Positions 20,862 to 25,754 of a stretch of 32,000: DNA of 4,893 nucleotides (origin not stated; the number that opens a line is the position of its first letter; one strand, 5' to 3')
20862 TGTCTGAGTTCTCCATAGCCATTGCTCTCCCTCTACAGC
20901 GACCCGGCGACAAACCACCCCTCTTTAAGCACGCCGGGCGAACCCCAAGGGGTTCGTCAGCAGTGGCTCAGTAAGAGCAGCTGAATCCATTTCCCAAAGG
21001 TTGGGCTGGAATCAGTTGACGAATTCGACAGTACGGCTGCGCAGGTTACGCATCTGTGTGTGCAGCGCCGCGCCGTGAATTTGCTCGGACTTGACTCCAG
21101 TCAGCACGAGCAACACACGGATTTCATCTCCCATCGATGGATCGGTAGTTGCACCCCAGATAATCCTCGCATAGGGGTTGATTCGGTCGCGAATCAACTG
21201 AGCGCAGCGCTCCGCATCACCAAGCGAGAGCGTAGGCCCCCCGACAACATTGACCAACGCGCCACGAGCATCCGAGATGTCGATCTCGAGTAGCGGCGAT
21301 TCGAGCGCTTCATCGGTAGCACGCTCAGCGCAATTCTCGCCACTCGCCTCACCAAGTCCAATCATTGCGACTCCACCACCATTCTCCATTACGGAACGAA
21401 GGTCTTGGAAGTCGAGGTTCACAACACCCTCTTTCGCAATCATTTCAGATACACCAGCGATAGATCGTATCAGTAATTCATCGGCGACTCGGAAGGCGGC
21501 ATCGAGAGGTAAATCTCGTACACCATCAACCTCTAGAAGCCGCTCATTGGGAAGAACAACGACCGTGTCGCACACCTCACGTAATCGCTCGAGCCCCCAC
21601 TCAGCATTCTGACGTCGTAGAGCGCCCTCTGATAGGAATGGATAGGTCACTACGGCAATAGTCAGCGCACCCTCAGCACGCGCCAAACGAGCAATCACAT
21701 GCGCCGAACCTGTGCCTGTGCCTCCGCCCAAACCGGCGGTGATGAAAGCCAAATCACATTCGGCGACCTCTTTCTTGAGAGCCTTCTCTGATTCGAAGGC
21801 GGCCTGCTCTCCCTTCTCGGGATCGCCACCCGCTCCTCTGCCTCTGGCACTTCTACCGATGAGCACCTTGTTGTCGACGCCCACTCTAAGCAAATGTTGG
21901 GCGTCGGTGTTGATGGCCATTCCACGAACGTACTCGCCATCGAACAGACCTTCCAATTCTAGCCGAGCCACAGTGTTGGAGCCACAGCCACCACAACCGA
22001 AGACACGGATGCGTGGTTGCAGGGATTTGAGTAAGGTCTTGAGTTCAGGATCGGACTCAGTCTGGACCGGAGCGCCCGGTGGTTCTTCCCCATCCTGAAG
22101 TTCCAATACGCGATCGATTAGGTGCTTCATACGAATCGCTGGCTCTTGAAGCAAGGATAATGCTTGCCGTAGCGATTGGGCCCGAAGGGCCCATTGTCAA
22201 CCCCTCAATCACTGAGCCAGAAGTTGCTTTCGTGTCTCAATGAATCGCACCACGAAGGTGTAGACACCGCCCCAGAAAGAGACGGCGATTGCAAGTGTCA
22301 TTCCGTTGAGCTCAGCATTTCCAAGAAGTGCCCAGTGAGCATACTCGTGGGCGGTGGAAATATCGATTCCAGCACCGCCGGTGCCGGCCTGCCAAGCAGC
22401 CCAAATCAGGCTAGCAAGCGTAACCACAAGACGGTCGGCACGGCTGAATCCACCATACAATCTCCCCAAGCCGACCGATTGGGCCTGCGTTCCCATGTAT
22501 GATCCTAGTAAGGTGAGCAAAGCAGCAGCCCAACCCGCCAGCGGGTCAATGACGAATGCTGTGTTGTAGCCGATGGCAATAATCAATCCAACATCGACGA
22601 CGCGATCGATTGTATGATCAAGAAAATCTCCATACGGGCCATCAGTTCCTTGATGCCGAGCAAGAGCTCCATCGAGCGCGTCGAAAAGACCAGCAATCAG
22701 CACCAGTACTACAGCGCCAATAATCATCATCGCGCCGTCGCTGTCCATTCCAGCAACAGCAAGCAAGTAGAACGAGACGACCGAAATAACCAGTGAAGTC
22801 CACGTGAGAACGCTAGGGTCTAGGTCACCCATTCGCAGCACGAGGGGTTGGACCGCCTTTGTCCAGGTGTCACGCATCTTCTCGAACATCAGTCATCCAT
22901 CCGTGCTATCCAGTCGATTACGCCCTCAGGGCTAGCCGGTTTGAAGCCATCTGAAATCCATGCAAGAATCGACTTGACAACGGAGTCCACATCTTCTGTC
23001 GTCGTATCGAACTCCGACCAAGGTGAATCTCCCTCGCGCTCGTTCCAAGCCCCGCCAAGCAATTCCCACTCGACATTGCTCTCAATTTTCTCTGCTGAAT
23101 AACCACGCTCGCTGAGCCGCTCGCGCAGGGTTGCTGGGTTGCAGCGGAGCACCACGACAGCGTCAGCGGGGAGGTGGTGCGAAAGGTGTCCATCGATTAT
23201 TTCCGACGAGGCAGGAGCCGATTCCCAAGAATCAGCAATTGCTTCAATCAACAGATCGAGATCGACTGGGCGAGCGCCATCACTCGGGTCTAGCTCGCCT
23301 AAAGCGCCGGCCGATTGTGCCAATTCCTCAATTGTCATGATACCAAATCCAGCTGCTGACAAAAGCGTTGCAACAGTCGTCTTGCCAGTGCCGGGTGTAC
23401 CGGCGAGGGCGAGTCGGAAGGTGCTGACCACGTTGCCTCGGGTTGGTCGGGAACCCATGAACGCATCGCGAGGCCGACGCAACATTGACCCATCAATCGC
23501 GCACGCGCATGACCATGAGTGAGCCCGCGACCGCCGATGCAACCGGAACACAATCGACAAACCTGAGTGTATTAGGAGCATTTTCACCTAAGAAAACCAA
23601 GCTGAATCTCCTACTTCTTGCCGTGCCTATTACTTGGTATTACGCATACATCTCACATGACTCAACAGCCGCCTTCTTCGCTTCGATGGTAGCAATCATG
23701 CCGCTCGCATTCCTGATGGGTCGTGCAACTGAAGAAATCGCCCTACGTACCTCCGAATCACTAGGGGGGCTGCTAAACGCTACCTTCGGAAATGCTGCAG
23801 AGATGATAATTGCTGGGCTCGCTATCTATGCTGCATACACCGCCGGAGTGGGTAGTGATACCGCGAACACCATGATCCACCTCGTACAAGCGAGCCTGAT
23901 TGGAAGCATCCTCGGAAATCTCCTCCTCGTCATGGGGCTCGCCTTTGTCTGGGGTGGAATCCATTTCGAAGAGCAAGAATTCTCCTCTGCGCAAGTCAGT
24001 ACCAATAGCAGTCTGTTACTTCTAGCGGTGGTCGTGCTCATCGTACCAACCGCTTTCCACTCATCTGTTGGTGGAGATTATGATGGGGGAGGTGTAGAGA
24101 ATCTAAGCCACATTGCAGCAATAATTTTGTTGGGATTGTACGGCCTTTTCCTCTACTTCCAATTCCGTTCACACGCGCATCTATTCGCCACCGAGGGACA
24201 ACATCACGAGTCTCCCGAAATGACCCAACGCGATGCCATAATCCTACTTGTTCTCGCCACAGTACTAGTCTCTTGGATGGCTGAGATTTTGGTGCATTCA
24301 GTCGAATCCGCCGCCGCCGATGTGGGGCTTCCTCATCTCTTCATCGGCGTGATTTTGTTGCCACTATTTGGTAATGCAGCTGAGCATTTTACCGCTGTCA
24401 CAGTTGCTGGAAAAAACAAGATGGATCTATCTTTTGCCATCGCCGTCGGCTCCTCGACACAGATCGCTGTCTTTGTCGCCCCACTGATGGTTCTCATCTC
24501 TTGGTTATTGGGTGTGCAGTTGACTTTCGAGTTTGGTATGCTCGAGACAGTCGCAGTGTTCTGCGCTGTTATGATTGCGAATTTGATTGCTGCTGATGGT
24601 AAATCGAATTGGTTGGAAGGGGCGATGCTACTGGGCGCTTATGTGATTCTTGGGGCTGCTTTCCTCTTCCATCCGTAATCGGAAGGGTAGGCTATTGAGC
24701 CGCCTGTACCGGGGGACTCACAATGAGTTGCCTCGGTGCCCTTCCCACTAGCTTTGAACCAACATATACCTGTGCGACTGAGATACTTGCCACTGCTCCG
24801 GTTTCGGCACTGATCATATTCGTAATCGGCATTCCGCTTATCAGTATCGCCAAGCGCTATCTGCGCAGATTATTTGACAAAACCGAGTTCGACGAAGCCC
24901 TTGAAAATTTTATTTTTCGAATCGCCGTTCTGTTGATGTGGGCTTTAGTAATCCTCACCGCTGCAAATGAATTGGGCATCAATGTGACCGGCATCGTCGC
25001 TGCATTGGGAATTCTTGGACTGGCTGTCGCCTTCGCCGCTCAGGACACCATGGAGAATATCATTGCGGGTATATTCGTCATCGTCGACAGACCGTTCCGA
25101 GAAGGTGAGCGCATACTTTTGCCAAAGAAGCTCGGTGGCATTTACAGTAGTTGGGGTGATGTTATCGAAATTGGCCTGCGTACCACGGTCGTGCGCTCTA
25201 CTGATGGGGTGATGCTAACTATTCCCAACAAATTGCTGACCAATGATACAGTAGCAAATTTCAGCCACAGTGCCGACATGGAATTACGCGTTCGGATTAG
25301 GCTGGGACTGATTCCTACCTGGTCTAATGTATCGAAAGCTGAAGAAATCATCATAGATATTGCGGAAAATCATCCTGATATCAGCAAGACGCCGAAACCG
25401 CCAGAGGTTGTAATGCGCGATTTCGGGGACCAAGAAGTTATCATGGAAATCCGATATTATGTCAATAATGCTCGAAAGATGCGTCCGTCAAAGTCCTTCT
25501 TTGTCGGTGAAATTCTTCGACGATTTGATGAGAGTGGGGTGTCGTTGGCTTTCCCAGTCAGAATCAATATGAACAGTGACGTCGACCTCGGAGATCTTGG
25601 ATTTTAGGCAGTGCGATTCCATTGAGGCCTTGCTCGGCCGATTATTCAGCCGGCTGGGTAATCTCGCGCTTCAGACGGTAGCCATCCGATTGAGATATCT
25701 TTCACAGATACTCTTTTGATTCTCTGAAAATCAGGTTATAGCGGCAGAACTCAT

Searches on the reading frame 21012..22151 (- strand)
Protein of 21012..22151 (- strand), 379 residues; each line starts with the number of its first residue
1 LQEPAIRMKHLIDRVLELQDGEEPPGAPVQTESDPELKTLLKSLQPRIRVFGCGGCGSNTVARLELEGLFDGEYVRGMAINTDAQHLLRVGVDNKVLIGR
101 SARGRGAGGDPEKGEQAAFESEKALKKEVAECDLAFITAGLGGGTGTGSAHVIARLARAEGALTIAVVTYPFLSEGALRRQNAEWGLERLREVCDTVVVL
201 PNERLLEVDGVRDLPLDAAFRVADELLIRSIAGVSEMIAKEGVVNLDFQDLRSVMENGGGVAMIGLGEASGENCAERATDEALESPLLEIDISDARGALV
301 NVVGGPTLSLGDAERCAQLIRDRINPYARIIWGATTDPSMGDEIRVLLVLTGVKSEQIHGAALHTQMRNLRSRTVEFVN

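Call 9: search_protein_families(library=pfam, proteins=[window:21012-22151:-], max_evalue=0.001)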
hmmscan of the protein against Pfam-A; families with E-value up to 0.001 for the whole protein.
window:21012-22151:- (379 aa): 2 families
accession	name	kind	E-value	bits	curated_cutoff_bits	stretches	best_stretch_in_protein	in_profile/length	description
PF00091.31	Tubulin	-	3.1e-44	152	33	1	48-208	2-188/190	Tubulin/FtsZ family, GTPase domain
PF12327.13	FtsZ_C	-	1.1e-31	109.4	27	1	260-354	1-95/95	FtsZ family, C-terminal domain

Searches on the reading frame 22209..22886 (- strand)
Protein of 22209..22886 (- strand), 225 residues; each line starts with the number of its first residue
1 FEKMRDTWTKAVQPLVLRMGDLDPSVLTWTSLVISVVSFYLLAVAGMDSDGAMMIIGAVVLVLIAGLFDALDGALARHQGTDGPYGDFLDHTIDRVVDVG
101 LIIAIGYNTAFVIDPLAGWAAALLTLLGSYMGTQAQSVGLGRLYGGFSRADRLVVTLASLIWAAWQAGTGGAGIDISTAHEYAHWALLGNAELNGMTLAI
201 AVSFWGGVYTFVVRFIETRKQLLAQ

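Call 9: search_protein_families(library=pfam, proteins=[window:22209-22886:-], max_evalue=0.001)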
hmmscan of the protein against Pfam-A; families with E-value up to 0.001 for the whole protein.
window:22209-22886:- (225 aa): 1 family
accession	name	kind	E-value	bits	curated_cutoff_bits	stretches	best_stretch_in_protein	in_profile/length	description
PF01066.26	CDP-OH_P_transf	-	4.5e-10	40.6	22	1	24-166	4-137/152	CDP-alcohol phosphatidyltransferase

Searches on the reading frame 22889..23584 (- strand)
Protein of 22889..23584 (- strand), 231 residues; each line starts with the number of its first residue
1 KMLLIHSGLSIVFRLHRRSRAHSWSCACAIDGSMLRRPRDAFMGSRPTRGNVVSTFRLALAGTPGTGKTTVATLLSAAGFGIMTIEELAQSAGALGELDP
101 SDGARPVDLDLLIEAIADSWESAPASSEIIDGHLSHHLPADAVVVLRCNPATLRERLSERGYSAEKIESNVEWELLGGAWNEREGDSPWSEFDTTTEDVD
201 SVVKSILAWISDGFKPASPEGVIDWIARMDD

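Call 9: search_protein_families(library=pfam, proteins=[window:22889-23584:-], max_evalue=0.001)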
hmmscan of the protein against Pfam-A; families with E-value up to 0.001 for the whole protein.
window:22889-23584:- (231 aa): 3 families
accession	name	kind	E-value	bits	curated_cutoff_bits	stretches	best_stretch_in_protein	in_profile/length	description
PF13238.12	AAA_18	-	3.4e-21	76.5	29.4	1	59-176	2-127/128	AAA domain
PF13521.12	AAA_28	-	6.5e-05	23.6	27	1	58-91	2-34/164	AAA domain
PF13207.12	AAA_17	-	0.00032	21.4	27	0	62-167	2-132/136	AAA domain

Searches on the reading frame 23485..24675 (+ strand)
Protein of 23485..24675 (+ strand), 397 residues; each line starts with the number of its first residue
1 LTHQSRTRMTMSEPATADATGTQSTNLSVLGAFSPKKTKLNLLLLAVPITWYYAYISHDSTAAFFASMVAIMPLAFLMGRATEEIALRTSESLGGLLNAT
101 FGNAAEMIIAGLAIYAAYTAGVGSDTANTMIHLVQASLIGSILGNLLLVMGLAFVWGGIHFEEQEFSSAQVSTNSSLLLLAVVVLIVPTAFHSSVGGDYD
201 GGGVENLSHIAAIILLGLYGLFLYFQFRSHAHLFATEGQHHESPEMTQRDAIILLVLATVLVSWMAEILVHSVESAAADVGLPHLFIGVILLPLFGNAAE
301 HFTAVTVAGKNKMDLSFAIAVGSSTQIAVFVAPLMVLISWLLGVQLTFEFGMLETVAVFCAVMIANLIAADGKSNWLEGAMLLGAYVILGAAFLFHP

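Call 9: search_protein_families(library=pfam, proteins=[window:23485-24675:+], max_evalue=0.001)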
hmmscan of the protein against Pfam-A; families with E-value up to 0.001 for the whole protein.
window:23485-24675:+ (397 aa): 1 family
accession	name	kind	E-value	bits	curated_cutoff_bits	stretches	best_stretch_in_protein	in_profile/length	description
PF01699.29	Na_Ca_ex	-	4.9e-39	134.1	24.9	2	252-389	3-145/151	Sodium/calcium exchanger protein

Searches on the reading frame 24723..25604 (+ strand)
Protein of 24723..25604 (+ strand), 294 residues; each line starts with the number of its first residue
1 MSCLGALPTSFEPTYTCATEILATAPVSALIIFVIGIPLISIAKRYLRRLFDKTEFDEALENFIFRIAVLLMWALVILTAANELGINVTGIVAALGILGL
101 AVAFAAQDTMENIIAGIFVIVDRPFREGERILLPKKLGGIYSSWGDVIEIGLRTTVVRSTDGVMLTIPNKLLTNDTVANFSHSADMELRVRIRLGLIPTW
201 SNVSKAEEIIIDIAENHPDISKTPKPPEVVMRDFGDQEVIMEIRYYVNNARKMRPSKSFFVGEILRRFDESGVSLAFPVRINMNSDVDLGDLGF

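Call 9: search_protein_families(library=pfam, proteins=[window:24723-25604:+], max_evalue=0.001)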
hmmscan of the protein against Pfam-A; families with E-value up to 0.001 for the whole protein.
window:24723-25604:+ (294 aa): 4 families
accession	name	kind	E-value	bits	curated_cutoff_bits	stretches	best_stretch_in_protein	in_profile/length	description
PF00924.24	MS_channel_2nd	-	6.5e-16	58.6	20.2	1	108-182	1-68/68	Mechanosensitive ion channel, beta-domain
PF21082.3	MS_channel_3rd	-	1.2e-08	35.7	21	1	201-274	11-87/88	Mechanosensitive ion channel MscS, C-terminal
PF21088.3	MS_channel_1st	-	2.6e-08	34.1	23.1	1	69-107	4-42/42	Mechanosensitive ion channel, transmembrane helices 2/3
PF05552.17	MS_channel_1st_1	-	0.00024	21.4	22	1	27-58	18-49/50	Mechanosensitive ion channel, conserved TM helix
